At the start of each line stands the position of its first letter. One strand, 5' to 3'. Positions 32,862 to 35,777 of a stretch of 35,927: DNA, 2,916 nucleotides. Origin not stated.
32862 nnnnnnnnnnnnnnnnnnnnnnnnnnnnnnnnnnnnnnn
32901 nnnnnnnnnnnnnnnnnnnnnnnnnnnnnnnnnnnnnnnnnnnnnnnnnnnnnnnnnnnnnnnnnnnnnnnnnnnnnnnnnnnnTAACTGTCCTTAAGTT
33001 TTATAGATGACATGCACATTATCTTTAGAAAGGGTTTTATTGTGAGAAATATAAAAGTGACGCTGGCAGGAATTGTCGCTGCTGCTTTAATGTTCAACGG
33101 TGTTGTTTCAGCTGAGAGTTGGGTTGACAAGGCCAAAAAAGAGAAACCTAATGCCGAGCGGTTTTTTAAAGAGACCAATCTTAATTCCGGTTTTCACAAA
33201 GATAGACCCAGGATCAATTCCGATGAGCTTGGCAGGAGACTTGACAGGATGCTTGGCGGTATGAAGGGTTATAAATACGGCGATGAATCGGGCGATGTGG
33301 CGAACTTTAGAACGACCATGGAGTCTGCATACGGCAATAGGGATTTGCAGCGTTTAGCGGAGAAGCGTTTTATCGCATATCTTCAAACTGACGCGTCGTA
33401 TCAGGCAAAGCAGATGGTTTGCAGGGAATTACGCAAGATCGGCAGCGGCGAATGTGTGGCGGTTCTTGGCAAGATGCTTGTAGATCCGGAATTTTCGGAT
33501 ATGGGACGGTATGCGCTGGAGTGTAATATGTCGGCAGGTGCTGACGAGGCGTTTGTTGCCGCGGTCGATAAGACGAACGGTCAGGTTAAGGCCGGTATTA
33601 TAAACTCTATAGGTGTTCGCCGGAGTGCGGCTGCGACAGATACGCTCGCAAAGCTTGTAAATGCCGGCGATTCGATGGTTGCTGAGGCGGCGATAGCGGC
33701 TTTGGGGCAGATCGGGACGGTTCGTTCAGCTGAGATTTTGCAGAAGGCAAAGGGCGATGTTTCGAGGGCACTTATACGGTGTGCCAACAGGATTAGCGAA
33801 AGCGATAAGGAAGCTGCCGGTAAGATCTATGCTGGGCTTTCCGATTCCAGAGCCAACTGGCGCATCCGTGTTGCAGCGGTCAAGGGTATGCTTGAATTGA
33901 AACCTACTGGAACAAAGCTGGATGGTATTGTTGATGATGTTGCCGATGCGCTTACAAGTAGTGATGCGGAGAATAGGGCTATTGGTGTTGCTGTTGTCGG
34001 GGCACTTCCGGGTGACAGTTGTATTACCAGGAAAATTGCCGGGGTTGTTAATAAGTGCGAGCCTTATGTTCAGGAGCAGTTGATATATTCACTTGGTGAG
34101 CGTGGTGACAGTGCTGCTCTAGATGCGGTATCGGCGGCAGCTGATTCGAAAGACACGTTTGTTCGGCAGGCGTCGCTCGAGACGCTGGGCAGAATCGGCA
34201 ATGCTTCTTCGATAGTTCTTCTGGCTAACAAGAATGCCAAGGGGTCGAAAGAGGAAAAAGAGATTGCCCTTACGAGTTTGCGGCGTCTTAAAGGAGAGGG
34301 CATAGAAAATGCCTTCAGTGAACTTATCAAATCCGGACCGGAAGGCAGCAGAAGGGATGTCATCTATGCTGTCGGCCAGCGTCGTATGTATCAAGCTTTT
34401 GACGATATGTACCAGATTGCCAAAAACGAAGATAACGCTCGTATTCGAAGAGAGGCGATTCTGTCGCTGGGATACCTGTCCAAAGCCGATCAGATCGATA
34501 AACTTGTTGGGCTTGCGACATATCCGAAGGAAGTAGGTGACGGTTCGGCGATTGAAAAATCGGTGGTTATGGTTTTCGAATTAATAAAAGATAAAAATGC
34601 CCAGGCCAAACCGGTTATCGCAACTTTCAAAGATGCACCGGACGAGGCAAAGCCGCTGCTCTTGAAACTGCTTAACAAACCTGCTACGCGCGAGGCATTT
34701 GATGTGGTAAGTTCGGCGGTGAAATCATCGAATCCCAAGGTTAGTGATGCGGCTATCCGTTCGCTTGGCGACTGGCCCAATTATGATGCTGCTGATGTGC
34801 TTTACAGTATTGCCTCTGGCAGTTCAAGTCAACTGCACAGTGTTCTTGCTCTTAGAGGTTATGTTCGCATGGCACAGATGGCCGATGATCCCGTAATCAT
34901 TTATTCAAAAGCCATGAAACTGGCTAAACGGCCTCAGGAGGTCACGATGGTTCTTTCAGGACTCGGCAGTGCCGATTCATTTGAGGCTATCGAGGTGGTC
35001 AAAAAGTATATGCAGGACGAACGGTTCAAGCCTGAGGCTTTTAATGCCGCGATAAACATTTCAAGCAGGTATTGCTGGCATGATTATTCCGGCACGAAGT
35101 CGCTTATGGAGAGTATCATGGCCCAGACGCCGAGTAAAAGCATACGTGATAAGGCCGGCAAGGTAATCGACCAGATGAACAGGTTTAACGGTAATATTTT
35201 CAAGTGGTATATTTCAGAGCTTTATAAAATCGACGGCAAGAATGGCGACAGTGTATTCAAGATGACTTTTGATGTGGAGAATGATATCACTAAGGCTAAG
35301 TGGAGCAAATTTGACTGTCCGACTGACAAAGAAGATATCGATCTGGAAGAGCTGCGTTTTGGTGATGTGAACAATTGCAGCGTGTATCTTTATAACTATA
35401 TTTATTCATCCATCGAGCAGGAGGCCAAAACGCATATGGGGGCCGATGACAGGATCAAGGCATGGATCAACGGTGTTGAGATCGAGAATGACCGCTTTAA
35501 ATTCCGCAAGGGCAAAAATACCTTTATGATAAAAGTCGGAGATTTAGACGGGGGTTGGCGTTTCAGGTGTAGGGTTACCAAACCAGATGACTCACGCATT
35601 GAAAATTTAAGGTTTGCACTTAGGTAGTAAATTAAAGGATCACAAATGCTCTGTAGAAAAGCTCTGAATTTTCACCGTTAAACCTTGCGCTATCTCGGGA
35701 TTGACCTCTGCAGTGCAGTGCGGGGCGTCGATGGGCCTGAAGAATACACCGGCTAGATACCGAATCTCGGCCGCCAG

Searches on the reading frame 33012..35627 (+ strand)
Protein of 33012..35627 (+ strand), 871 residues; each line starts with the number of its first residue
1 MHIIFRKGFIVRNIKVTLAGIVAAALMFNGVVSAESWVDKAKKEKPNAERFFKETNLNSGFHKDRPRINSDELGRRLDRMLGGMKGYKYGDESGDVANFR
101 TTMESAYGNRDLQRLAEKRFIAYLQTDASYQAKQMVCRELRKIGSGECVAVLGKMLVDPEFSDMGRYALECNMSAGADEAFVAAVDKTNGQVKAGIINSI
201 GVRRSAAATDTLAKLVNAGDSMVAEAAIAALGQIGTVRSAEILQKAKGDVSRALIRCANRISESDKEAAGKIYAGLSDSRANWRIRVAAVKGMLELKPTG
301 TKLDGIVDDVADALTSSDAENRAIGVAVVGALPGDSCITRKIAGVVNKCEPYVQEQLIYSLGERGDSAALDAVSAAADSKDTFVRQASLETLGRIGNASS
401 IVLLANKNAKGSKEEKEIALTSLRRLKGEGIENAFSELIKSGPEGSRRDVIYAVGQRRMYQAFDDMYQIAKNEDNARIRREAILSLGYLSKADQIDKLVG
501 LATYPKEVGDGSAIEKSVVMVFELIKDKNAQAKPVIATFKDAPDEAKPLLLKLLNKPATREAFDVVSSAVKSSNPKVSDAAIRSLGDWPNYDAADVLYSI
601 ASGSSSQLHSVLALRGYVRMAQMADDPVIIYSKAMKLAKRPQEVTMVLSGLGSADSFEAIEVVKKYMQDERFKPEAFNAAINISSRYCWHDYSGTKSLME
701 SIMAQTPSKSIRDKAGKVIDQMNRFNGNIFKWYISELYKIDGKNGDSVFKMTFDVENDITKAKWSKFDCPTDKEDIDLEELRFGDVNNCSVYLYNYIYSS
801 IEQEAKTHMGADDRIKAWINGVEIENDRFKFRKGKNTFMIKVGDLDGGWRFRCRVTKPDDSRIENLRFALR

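Call 4: search_protein_families(library=pfam, proteins=[window:33012-35627:+], max_evalue=0.01)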
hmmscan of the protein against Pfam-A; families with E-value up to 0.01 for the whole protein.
window:33012-35627:+ (871 aa): 3 families
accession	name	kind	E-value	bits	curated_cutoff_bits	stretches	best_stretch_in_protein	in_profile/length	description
PF13646.12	HEAT_2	-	8.3e-39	132.2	27.7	4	346-405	9-68/88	HEAT repeats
PF02985.28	HEAT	-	2.6e-07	30.7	23.5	0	372-396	4-28/31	HEAT repeat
PF03130.22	HEAT_PBS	-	9.8e-07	29.2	20.9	0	223-247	1-25/27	PBS lyase HEAT-like repeat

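Call 6: search_protein_families(library=ncbifam, proteins=[window:33012-35627:+], max_evalue=0.01)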
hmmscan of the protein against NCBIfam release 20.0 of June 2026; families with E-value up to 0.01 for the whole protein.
window:33012-35627:+ (871 aa): 3 families
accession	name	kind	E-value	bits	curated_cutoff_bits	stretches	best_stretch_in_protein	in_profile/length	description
NF045915.1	PhycobilmeDegNblB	equivalog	2.8e-15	56.4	300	1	255-439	19-201/214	phycobilisome degradation protein NblB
NF058505.1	phyc_lyase_CpeY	equivalog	1e-05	24.3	600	0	187-245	58-120/419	C-phycoerythrin alpha-cysteine-82 phycoerythrobilin lyase CpeY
NF058502.1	phyc_lyase_CpcE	equivalog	0.0047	16.5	330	0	360-473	65-178/260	C-phycocyanin alpha-cysteine-84 phycocyanobilin lyase subunit CpcE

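Call 73: find_homologous_proteins(query=window:33012-35627:+, max_evalue=1e-10)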
Query window:33012-35627:+ (871 aa): 86 proteins with E <= 1e-10 among 8000 candidates.
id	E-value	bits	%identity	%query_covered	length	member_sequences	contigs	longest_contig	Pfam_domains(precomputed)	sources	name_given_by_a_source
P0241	0.0e+0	1601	100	85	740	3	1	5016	PF02985.29,PF03130.23,PF13646.13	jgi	-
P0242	1.8e-86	310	31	89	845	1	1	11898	PF02985.29,PF13646.13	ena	-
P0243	9.7e-86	307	30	70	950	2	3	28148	PF00514.30,PF13646.13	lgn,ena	-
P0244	4.9e-81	292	33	75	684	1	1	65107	PF02985.29,PF13513.13,PF13646.13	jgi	jgi:HEAT repeat protein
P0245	5.1e-81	292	33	74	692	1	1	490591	PF02985.29,PF03130.23,PF13513.13,PF13646.13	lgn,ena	-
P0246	6.1e-80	288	33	70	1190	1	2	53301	PF06439.19,PF13646.13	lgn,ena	-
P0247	3.5e-79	285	33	75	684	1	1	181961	PF00514.30,PF02985.29,PF03130.23,PF13513.13,PF13646.13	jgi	jgi:HEAT repeat protein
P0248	8.3e-78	281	31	75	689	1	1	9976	PF00514.30,PF02985.29,PF03130.23,PF13513.13,PF01602.27,PF13646.13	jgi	-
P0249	1.3e-77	280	32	75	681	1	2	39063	PF02985.29,PF03130.23,PF13513.13,PF13646.13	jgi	jgi:HEAT repeat protein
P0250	1.6e-76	277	33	74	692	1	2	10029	PF00514.30,PF02985.29,PF03130.23,PF13513.13,PF13646.13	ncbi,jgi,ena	ncbi:MAG: HEAT repeat domain-containing protein [Sedimentisphaerales bacterium]|jgi:HEAT repeat prot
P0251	1.1e-75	274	30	74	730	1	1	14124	PF02985.29,PF13646.13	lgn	-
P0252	2.4e-74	269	29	87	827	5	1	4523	PF02985.29,PF13646.13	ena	-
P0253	3.6e-74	269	32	75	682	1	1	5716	PF02985.29,PF03130.23,PF13646.13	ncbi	-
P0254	4.8e-73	265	34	70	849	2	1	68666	PF00754.32,PF22633.4,PF13646.13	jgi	jgi:HEAT repeat protein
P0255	5.3e-73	265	28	89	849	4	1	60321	PF00514.30,PF02985.29,PF13646.13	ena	-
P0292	2.7e-44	170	30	44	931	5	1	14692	PF06439.19,PF13646.13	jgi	-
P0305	2.7e-32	130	30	45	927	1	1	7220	PF06439.19,PF13646.13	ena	-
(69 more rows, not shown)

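Call 74: find_encoding_contigs(protein=P0255, flank=6000, max_places=1)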
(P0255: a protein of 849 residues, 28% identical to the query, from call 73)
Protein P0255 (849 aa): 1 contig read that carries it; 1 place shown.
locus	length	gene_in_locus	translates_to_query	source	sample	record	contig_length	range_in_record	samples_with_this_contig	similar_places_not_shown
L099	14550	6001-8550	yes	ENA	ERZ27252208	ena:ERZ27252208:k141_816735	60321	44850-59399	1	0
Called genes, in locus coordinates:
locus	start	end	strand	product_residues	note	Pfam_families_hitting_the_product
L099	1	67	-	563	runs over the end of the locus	PF00474:SSF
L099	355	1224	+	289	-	PF09754:PAC2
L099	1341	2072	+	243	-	-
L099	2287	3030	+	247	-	PF06439:3keto-disac_hyd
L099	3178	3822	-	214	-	PF00702:Hydrolase, PF12710:HAD, PF08282:Hydrolase_3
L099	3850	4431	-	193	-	-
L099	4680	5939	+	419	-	PF01408:GFO_IDH_MocA, PF19051:GFO_IDH_MocA_C2, PF22725:GFO_IDH_MocA_C3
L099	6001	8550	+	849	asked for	PF00514:Arm (faint), PF02985:HEAT (faint), PF13646:HEAT_2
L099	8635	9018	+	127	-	PF07705:CARDB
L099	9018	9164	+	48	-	-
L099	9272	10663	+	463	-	PF00884:Sulfatase, PF01663:Phosphodiest (faint), PF16347:SGSH_C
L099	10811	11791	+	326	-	PF01408:GFO_IDH_MocA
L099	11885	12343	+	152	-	-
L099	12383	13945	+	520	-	PF00326:Peptidase_S9 (faint), PF05448:AXE1 (weak), PF00561:Abhydrolase_1 (weak)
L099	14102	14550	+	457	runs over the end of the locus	?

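Call 75: find_encoding_contigs(protein=P0245, flank=6000, max_places=1)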
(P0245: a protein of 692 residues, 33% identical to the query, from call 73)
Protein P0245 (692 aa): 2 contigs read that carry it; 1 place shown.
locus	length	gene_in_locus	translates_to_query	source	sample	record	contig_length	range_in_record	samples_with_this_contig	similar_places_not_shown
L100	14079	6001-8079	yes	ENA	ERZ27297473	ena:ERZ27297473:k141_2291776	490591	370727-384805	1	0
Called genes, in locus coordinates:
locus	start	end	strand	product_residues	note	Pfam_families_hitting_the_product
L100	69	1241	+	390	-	PF01408:GFO_IDH_MocA, PF22725:GFO_IDH_MocA_C3, PF02894:GFO_IDH_MocA_C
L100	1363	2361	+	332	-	PF01261:AP_endonuc_2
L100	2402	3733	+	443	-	PF01408:GFO_IDH_MocA, PF19051:GFO_IDH_MocA_C2, PF22725:GFO_IDH_MocA_C3 (weak)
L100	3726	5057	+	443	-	PF01408:GFO_IDH_MocA, PF19051:GFO_IDH_MocA_C2, PF22725:GFO_IDH_MocA_C3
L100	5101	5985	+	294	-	PF06283:ThuA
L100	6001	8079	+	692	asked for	PF02985:HEAT (faint), PF03130:HEAT_PBS (faint), PF13513:HEAT_EZ (faint), PF13646:HEAT_2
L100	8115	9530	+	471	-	PF01408:GFO_IDH_MocA, PF22725:GFO_IDH_MocA_C3 (faint), PF19051:GFO_IDH_MocA_C2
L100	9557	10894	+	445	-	PF01408:GFO_IDH_MocA, PF22725:GFO_IDH_MocA_C3 (faint), PF19051:GFO_IDH_MocA_C2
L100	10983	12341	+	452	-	PF01408:GFO_IDH_MocA, PF02894:GFO_IDH_MocA_C, PF22725:GFO_IDH_MocA_C3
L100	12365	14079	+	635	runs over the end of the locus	PF14522:Cytochrome_C7 (faint), PF14537:Cytochrom_c3_2 (faint), PF22113:Mtrc-MtrF_II-IV_dom (faint)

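Call 76: find_encoding_contigs(protein=P0246, flank=6000, max_places=1)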
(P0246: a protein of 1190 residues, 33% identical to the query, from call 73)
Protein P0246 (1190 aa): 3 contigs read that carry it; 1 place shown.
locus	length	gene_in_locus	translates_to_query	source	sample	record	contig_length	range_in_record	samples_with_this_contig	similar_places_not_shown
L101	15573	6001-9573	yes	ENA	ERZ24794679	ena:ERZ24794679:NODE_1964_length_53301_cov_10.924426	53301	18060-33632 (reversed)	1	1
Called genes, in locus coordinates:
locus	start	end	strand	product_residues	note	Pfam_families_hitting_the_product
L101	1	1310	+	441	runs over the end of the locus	-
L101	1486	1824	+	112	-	PF07238:PilZ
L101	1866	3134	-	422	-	PF02844:GARS_N, PF01071:GARS_A, PF02843:GARS_C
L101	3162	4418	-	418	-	PF13174:TPR_6 (faint), PF13428:TPR_14 (faint), PF13525:YfiO (faint), PF14559:TPR_19 (faint)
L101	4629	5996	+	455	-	PF01408:GFO_IDH_MocA, PF19051:GFO_IDH_MocA_C2, PF22725:GFO_IDH_MocA_C3 (faint)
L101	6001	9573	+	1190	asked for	PF13646:HEAT_2, PF06439:3keto-disac_hyd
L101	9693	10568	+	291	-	PF07963:N_methyl (weak)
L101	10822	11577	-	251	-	-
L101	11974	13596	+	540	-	PF00682:HMGL-like, PF22617:HCS_D2, PF08502:LeuA_dimer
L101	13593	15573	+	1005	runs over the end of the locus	PF00133:tRNA-synt_1, PF09334:tRNA-synt_1g (weak), PF08264:Anticodon_1, PF10458:Val_tRNA-synt_C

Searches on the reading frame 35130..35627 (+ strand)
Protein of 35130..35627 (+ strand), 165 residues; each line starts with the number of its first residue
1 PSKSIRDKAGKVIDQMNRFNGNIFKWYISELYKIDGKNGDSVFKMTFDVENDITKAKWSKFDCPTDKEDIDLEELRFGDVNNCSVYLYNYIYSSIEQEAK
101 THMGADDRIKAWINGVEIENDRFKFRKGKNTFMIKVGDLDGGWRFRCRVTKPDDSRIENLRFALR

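Call 47: search_protein_families(library=pfam, proteins=[window:35130-35627:+], max_evalue=1)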
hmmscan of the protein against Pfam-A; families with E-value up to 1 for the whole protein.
window:35130-35627:+ (165 aa): 2 families
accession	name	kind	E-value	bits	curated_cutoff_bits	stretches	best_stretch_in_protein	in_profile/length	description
PF15277.12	Sec3-PIP2_bind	-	0.067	13.7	25.3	1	25-54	38-62/87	Exocyst complex component SEC3 N-terminal PIP2 binding PH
PF16729.10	DUF5067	-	0.24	11.8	27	1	6-52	8-54/126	Domain of unknown function (DUF5067)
